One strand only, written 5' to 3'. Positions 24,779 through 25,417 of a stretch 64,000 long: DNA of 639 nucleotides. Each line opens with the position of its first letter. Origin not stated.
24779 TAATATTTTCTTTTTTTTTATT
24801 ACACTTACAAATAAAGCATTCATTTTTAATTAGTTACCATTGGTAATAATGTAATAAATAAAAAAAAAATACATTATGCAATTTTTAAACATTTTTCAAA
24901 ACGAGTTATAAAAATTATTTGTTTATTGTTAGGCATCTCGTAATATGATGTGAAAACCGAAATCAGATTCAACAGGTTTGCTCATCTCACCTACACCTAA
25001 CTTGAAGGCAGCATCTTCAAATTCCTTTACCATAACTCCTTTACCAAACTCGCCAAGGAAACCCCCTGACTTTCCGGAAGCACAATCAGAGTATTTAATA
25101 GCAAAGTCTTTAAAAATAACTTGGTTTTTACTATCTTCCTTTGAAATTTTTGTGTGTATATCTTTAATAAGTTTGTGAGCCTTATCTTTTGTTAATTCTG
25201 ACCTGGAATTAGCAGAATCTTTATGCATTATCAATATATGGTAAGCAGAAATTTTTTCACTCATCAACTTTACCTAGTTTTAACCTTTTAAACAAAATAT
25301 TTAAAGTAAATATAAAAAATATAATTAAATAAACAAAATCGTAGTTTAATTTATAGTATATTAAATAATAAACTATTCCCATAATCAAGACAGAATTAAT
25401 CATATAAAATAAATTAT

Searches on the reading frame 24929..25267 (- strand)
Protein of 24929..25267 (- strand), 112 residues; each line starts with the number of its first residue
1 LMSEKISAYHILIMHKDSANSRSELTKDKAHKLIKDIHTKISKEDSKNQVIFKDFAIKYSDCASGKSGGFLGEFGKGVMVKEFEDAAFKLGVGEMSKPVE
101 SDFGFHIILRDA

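Call 24: search_protein_families(library=pfam, proteins=[window:24929-25267:-], max_evalue=0.001)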
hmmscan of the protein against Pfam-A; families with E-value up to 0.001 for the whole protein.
window:24929-25267:- (112 aa): 3 families
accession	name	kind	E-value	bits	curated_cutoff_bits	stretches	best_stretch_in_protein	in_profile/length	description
PF00639.27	Rotamase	-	1.3e-22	81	21.7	1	10-110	1-95/97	PPIC-type PPIASE domain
PF13616.12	Rotamase_3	-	3.8e-21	76.2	22.5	1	3-108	13-110/116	PPIC-type PPIASE domain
PF13145.12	Rotamase_2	-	4.5e-06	27.9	27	1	16-109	33-104/121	PPIC-type PPIASE domain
